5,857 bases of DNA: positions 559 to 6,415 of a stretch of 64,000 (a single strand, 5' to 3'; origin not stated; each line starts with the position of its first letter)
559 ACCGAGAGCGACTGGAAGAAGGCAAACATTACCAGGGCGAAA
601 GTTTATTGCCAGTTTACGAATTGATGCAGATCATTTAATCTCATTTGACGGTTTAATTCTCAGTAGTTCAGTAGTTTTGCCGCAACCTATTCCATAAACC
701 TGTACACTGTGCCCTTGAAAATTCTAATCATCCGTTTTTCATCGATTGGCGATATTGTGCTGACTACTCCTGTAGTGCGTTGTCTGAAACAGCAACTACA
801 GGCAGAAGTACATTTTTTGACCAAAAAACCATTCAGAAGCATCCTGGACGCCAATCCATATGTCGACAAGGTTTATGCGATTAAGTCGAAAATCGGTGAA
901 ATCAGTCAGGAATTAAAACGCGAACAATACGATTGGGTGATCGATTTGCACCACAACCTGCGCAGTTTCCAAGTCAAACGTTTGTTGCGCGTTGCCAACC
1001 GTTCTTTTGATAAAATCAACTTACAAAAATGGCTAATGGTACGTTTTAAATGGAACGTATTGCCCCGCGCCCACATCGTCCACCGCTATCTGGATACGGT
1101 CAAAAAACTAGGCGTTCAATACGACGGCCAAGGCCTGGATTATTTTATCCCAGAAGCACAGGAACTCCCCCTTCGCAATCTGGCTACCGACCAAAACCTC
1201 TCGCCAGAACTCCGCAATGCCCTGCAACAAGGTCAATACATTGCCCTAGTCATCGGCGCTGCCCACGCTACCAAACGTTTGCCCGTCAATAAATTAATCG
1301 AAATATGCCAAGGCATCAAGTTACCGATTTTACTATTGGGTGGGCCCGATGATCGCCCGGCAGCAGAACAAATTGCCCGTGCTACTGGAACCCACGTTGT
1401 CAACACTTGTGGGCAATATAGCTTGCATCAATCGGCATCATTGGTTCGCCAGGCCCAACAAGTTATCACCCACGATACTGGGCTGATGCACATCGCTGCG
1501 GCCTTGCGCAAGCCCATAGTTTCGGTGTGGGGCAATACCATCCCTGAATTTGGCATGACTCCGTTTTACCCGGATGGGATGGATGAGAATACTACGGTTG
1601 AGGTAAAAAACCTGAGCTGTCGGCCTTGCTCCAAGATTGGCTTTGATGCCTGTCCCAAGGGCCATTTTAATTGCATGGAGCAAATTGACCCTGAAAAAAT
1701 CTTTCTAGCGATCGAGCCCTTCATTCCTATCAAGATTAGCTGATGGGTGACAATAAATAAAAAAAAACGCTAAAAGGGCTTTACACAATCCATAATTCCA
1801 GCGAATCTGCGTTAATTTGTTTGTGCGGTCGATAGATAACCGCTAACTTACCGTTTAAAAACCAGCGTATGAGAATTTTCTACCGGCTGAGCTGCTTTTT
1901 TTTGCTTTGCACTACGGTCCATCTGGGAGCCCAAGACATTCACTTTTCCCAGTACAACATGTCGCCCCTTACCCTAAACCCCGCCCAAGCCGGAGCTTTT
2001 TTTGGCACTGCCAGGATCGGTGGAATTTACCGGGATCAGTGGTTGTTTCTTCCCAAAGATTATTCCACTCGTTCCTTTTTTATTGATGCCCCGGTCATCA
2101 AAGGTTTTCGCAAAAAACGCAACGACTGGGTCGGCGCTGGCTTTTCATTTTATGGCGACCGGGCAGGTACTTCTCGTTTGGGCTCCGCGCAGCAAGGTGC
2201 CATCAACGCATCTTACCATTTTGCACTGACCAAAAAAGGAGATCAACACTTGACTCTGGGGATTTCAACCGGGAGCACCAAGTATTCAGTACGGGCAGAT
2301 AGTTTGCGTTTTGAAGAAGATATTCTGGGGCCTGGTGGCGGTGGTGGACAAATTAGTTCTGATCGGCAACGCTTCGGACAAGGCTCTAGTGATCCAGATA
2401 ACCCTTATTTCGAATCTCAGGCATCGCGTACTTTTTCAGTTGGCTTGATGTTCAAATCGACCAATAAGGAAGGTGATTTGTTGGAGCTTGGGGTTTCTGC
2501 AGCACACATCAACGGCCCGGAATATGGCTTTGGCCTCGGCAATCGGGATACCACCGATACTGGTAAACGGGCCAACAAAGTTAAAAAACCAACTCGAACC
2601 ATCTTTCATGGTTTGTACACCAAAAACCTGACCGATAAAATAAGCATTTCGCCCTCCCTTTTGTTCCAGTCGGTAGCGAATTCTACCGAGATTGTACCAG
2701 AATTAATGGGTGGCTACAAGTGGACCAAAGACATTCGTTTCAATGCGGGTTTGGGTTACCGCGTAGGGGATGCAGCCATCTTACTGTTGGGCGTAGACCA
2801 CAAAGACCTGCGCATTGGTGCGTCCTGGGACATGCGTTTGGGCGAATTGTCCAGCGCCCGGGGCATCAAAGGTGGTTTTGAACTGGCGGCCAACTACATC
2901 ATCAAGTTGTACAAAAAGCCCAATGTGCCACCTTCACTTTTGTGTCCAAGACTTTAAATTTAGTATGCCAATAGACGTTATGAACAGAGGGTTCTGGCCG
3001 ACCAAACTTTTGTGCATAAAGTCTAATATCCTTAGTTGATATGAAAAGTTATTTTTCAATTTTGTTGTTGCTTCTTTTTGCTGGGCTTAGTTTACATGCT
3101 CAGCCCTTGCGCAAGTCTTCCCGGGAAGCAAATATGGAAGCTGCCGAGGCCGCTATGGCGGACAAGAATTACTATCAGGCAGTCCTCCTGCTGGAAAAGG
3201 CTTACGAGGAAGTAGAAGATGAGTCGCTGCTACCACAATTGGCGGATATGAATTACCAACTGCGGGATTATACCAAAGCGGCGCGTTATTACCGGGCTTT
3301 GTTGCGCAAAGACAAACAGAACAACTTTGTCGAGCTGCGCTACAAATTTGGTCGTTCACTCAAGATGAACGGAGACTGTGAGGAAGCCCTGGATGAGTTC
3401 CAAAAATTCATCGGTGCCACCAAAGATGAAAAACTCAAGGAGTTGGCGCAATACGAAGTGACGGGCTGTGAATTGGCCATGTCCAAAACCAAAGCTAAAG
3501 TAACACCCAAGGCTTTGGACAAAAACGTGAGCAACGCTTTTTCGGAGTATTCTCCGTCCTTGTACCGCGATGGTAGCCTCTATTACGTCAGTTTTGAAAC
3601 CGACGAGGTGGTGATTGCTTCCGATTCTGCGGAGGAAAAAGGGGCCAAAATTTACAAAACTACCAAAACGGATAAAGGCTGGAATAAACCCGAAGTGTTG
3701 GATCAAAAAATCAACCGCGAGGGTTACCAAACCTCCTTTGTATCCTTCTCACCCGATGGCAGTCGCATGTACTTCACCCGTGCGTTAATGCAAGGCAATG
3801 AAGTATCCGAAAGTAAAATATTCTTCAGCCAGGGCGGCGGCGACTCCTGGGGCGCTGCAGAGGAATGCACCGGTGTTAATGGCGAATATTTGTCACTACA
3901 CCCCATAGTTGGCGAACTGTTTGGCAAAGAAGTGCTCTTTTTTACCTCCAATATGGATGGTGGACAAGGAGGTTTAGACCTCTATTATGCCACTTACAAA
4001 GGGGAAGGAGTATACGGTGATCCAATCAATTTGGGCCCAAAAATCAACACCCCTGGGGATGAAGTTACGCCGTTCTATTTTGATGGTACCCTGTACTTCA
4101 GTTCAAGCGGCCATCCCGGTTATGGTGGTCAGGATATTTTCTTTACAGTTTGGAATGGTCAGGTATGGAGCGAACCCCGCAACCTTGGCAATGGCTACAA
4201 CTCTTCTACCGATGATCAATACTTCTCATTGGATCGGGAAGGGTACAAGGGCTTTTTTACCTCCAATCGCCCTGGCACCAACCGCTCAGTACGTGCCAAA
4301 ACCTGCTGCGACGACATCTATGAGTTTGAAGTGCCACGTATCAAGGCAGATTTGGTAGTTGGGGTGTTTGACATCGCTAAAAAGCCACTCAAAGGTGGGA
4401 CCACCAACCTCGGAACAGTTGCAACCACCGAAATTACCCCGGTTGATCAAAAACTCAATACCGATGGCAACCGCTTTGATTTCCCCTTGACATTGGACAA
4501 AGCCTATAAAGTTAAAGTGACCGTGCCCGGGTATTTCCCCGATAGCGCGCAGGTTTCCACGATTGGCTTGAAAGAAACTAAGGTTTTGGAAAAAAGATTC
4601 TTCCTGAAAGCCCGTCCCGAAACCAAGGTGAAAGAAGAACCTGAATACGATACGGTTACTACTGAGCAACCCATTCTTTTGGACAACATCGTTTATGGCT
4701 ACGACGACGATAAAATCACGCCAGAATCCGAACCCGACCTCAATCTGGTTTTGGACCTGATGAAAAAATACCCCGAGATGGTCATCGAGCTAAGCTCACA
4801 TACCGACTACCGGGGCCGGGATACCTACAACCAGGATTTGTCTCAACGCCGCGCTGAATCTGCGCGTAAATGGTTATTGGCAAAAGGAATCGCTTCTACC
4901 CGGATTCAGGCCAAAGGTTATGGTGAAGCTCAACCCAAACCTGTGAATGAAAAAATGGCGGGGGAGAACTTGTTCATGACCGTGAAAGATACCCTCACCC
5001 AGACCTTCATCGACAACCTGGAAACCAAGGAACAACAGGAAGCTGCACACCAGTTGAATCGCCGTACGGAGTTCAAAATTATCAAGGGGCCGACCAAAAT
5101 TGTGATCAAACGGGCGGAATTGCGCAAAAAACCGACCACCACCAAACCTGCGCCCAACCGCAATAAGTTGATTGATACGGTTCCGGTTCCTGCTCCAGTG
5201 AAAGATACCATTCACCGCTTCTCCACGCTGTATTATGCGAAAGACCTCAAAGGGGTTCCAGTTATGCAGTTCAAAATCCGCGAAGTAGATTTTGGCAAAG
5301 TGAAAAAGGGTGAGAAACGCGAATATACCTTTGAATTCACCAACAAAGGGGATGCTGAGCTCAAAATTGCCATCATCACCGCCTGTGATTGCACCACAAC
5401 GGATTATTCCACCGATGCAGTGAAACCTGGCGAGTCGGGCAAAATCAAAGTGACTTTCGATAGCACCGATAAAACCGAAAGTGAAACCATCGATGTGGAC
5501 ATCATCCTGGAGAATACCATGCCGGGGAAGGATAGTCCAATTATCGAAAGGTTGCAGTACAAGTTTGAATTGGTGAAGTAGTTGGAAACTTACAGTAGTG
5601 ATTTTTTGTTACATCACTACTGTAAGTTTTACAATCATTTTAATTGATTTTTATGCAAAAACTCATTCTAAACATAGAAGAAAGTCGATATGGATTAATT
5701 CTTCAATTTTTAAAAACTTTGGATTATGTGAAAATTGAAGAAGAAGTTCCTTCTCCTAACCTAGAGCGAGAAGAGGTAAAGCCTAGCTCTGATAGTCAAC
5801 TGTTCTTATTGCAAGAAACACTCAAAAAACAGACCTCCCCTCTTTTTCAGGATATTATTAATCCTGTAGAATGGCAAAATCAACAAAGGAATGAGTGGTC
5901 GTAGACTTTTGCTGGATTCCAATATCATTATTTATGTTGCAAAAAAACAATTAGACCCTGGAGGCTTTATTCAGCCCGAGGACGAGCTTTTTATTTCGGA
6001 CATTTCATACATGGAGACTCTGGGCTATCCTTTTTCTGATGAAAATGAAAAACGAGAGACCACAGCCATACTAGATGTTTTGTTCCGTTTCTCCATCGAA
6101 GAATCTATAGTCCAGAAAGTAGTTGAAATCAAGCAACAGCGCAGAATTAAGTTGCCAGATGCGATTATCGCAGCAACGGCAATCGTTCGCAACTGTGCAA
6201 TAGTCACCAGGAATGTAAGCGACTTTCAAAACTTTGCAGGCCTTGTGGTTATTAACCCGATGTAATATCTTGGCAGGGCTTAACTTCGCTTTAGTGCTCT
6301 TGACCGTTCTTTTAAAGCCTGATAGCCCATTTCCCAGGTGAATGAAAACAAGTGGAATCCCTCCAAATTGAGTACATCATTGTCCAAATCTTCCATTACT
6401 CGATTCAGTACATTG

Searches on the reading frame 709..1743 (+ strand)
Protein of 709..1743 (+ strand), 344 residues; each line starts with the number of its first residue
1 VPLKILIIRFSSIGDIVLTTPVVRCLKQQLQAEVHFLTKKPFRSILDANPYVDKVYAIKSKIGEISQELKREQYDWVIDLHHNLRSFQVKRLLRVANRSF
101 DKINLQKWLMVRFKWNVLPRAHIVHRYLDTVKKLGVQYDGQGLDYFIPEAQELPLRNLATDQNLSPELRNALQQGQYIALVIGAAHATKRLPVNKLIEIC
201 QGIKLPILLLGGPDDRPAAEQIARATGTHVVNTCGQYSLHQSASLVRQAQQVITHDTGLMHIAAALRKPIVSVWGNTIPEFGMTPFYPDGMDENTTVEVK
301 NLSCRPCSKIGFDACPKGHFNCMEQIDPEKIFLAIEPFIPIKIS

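Call 52: search_protein_families(library=pfam, proteins=[window:709-1743:+], max_evalue=0.00001)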
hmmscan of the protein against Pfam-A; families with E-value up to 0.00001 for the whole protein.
window:709-1743:+ (344 aa): 1 family
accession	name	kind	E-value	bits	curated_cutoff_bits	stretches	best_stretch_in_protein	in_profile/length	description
PF01075.23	Glyco_transf_9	-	1.5e-28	100.2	22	1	65-309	4-238/247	Glycosyltransferase family 9 (heptosyltransferase)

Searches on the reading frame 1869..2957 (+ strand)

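Call 52: search_protein_families(library=pfam, proteins=[window:1869-2957:+], max_evalue=0.00001)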
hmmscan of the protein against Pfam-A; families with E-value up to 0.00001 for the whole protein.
window:1869-2957:+ (362 aa): 1 family
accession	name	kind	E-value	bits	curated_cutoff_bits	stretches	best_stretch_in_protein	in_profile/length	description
PF11751.14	PorP_SprF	-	7.8e-35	121.2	22.3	1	21-339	4-269/273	Type IX secretion system membrane protein PorP/SprF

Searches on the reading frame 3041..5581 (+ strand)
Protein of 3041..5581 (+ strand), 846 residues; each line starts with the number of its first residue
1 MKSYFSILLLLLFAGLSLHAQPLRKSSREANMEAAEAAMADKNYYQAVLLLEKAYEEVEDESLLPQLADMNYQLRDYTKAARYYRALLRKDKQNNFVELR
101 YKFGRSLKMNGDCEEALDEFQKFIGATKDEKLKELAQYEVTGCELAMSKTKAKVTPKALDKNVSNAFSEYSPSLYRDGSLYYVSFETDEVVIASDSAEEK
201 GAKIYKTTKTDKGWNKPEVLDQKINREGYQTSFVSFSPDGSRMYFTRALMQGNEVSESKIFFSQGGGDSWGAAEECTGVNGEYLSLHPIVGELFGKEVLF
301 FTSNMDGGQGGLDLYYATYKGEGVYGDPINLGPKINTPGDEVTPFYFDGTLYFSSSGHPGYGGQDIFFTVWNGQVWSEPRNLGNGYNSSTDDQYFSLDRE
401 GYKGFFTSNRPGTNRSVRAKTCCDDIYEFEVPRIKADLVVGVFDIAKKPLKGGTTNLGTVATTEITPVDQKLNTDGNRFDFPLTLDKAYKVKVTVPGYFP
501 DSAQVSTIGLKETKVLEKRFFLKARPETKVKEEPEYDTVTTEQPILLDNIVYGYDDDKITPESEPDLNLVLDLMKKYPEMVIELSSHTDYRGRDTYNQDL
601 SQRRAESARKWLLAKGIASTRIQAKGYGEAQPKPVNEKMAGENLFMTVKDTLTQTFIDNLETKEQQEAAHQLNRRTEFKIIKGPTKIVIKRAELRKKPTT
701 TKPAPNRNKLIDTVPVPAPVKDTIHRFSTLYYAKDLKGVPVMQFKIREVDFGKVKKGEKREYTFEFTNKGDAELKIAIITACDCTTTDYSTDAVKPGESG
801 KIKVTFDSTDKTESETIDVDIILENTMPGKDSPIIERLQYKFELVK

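Call 52: search_protein_families(library=pfam, proteins=[window:3041-5581:+], max_evalue=0.00001)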
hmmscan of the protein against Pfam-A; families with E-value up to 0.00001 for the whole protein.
window:3041-5581:+ (846 aa): 4 families
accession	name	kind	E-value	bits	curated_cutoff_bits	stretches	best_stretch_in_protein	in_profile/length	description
PF07610.17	DUF1573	-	4.8e-20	71.9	26.1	1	742-823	1-83/98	Protein of unknown function (DUF1573)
PF22544.2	HYDIN_VesB_CFA65-like_Ig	-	6.3e-17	62.1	25.5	1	740-815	1-78/100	HYDIN/CFA65/VesB-like, Ig-like domain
PF00691.25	OmpA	-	6.3e-16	59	27.2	1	554-634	4-86/98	OmpA family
PF07676.18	PD40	-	4e-06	27.1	20.9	0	234-247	14-27/38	WD40-like Beta Propeller Repeat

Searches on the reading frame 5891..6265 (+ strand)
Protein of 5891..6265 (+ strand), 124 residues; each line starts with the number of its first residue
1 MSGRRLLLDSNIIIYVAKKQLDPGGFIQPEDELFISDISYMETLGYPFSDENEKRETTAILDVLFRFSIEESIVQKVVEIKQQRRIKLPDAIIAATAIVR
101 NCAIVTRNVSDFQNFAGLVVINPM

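Call 52: search_protein_families(library=pfam, proteins=[window:5891-6265:+], max_evalue=0.00001)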
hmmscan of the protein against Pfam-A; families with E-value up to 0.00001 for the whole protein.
window:5891-6265:+ (124 aa): 1 family
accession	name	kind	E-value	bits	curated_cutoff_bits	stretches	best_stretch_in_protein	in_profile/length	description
PF01850.27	PIN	-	7.5e-11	43.1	23.6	1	7-115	2-117/120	PIN domain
